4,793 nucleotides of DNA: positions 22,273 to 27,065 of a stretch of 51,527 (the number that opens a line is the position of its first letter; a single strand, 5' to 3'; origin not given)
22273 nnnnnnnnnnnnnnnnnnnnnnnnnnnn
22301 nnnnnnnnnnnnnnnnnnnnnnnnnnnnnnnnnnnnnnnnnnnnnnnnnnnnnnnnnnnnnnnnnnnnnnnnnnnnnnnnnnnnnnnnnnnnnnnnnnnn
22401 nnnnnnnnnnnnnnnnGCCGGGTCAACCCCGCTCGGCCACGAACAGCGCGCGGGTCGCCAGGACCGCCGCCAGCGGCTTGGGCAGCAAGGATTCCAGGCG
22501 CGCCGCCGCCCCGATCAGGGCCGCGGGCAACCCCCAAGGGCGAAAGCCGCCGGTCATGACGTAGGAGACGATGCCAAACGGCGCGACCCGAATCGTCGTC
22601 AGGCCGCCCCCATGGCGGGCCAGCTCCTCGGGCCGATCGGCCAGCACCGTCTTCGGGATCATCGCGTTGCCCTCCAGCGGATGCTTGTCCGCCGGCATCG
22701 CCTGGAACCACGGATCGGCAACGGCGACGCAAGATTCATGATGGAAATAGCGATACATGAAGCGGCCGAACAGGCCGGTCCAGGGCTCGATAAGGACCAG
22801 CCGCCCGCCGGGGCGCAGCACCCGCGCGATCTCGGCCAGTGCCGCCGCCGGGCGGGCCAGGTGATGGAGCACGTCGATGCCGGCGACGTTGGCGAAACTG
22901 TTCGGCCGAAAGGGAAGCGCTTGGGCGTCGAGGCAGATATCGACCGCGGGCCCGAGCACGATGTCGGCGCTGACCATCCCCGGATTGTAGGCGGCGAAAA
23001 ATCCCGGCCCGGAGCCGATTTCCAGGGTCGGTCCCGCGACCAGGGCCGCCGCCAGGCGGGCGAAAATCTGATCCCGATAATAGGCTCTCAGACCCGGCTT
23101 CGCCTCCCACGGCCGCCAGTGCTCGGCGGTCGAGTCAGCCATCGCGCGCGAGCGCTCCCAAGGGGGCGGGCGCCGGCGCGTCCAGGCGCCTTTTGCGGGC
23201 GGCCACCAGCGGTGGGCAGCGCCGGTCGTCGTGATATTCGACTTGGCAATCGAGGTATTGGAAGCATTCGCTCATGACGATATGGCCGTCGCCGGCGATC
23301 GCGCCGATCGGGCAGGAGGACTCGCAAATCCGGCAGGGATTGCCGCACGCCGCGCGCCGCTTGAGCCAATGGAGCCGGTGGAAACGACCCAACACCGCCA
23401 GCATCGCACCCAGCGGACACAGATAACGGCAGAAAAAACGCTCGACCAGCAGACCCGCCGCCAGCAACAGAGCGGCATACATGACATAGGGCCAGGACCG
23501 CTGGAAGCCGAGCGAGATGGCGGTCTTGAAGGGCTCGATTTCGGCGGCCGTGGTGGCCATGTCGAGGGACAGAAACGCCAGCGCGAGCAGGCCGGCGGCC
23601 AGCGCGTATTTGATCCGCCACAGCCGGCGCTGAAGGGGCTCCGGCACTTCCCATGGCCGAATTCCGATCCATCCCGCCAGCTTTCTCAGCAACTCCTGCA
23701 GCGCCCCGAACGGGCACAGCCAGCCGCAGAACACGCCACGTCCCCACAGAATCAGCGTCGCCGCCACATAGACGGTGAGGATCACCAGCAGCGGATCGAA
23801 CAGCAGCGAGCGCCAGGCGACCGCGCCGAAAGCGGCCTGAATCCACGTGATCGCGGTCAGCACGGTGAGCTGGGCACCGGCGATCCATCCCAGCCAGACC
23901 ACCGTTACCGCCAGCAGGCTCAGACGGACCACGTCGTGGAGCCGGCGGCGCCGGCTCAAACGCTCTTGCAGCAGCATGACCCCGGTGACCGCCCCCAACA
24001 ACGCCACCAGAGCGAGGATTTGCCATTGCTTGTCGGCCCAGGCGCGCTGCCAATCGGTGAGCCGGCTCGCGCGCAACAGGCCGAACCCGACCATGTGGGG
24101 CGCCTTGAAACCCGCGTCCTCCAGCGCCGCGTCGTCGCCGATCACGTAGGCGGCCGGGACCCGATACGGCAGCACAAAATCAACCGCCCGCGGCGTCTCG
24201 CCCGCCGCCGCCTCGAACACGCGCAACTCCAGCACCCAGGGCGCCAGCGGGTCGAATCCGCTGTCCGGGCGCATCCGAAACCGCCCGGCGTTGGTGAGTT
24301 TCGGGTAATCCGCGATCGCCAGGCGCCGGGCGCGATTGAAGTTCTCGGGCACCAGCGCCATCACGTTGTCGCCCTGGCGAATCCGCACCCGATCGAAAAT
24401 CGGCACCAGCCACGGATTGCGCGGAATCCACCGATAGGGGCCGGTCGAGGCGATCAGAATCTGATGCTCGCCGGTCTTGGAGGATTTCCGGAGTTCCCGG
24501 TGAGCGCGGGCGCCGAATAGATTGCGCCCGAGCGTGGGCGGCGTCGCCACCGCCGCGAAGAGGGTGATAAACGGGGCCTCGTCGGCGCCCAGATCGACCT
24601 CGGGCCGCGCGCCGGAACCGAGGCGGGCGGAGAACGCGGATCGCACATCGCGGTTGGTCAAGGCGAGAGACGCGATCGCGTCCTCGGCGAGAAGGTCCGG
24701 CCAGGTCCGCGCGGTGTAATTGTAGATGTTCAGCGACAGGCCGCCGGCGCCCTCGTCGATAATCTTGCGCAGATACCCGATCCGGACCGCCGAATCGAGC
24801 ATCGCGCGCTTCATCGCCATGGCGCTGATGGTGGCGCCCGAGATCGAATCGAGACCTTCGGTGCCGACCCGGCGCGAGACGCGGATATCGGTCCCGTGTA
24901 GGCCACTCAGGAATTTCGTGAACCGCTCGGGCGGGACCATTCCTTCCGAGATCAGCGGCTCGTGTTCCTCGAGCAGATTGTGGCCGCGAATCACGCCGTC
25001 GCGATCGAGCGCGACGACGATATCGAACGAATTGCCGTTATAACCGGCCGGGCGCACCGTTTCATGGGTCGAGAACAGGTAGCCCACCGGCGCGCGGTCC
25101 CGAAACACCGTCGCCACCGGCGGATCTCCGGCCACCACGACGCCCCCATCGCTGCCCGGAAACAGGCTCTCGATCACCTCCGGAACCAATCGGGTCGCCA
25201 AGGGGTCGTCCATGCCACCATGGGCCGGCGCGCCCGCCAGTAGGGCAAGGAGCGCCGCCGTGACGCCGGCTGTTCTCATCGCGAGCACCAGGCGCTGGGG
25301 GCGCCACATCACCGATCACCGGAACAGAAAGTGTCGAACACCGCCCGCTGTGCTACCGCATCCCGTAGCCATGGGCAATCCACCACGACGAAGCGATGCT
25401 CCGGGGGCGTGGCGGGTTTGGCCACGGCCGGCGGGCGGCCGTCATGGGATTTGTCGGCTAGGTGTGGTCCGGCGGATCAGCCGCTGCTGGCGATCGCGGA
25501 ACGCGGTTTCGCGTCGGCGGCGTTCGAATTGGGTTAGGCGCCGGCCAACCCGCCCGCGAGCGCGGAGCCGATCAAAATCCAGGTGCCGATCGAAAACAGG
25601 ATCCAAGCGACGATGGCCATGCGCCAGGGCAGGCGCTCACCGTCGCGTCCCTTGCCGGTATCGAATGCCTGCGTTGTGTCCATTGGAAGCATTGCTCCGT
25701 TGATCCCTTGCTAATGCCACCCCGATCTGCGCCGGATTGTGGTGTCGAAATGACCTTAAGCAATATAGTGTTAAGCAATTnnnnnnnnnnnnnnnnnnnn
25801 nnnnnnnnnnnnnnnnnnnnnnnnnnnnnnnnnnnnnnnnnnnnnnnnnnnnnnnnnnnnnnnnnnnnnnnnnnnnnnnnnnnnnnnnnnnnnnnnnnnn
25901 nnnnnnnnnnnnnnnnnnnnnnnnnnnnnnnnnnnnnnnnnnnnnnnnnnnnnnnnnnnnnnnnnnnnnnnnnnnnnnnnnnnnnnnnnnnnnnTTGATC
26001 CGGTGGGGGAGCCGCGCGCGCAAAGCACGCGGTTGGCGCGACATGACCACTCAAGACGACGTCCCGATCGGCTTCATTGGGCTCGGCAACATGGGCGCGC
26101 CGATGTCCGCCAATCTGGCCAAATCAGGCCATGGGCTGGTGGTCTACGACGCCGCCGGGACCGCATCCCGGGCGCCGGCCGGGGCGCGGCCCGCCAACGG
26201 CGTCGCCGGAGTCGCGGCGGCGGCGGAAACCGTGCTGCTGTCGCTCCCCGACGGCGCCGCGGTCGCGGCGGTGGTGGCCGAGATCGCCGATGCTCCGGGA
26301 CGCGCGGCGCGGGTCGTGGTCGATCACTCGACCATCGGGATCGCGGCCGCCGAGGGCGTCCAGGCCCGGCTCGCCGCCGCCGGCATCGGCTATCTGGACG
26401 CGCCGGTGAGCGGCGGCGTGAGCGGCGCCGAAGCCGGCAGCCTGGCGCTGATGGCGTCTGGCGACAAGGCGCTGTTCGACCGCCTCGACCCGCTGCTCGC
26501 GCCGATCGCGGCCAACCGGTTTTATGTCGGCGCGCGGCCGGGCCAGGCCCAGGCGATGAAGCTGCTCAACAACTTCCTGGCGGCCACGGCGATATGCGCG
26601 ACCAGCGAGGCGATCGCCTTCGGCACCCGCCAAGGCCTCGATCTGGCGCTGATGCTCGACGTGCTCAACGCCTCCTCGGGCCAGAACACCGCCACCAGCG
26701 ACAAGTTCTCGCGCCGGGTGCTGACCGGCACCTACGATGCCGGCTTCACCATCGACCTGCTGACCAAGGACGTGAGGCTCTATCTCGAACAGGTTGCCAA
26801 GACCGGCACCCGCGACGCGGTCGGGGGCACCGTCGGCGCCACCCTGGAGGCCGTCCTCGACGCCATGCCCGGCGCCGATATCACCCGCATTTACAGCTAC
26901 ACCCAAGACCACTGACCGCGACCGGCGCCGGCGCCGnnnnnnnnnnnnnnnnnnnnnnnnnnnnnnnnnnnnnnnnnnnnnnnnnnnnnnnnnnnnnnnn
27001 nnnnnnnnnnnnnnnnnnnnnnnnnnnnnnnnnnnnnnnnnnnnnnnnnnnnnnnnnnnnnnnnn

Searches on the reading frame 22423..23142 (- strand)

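Call 84: search_protein_families(library=pfam, proteins=[window:22423-23142:-], max_evalue=0.0001)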
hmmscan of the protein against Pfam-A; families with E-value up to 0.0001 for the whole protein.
window:22423-23142:- (239 aa): 5 families
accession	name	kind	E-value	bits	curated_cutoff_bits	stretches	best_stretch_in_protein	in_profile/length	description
PF08241.18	Methyltransf_11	-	1.8e-12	48.1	21.2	1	69-117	47-95/95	Methyltransferase domain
PF13649.12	Methyltransf_25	-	2.3e-07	31.8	27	1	69-113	51-97/97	Methyltransferase domain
PF13489.12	Methyltransf_23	-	8.8e-06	26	27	1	25-120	11-119/164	Methyltransferase domain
PF08242.18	Methyltransf_12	-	2e-05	25.7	30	1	79-115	64-98/98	Methyltransferase domain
PF13847.12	Methyltransf_31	-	5.7e-05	23.3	27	0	72-121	62-113/145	Methyltransferase domain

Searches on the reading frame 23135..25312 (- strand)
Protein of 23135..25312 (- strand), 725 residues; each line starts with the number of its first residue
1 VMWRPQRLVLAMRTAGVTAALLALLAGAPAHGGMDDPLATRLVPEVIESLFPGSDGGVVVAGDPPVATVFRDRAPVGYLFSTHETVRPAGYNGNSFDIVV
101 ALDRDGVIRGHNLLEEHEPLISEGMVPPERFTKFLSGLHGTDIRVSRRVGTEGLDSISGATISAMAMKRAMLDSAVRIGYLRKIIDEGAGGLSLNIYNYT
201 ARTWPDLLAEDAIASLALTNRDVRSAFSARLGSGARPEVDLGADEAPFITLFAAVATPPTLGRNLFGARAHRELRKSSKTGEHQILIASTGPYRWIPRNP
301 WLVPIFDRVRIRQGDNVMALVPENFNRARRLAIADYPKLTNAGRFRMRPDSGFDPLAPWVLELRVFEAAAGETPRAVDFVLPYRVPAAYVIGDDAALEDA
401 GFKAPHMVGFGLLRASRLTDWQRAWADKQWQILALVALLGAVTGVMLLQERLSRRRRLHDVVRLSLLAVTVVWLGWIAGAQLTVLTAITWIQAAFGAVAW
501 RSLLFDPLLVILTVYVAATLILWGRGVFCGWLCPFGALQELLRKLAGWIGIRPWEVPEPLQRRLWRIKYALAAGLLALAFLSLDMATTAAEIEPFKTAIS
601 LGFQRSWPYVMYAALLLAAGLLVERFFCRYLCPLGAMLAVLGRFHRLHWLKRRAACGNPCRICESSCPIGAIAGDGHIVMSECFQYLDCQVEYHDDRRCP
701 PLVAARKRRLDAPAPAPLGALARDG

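Call 8: search_protein_families(library=pfam, proteins=[window:23135-25312:-], max_evalue=0.01)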
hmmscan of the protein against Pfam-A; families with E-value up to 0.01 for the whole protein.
window:23135-25312:- (725 aa): 2 families
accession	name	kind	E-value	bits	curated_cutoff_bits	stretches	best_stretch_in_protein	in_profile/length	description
PF12801.12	Fer4_5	-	1.8e-18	66.7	22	2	507-551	3-47/48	4Fe-4S binding domain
PF04205.19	FMN_bind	-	0.00043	21.3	22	1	90-171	1-72/77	FMN-binding domain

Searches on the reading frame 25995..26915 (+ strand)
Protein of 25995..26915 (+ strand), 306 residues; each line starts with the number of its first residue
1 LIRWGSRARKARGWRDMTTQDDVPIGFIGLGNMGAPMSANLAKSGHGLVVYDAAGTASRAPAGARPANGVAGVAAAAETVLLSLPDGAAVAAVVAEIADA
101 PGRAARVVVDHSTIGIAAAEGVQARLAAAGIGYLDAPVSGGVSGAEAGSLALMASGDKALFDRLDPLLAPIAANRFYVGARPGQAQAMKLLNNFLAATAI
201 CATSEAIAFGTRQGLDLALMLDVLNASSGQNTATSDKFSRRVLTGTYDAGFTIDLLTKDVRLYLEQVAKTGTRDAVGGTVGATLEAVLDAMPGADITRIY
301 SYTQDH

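Call 55: search_protein_families(library=ncbifam, proteins=[window:25995-26915:+], max_evalue=0.001)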
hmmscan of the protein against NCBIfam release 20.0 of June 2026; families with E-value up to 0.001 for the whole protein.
window:25995-26915:+ (306 aa): 10 families
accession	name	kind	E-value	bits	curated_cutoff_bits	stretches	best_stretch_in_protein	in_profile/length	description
TIGR01692.1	HIBADH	equivalog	3.6e-47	161.1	291.6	1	27-279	1-262/288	3-hydroxyisobutyrate dehydrogenase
NF008592.0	PRK11559.1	equivalog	3.9e-42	144.5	397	1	25-275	5-257/296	2-hydroxy-3-oxopropionate reductase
TIGR01505.1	tartro_sem_red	equivalog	6.7e-42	143.7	340.75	1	25-284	2-263/291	2-hydroxy-3-oxopropionate reductase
NF043037.1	ThreonDh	equivalog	1.5e-39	136.2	350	1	24-267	4-250/297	L-threonate dehydrogenase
NF012005.0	PRK15461.1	equivalog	1.6e-32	112.9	348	1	25-273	4-255/298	sulfolactaldehyde 3-reductase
NF011633.0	PRK15059.1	equivalog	5.7e-32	111.1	451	1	25-269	3-247/292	2-hydroxy-3-oxopropionate reductase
NF007161.0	PRK09599.1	subfamily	1.1e-19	70.9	271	1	25-175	3-158/302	NADP-dependent phosphogluconate dehydrogenase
TIGR00872.1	gnd_rel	equivalog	1.1e-16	60.9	297.2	1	25-198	3-180/299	phosphogluconate dehydrogenase (NAD(+)-dependent, decarboxylating)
NF006765.0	PRK09287.1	equivalog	6.4e-12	45.1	413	1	24-174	5-163/476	NADP-dependent phosphogluconate dehydrogenase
TIGR00873.1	gnd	equivalog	1.8e-09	37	426.7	1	25-174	2-159/467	decarboxylating NADP(+)-dependent phosphogluconate dehydrogenase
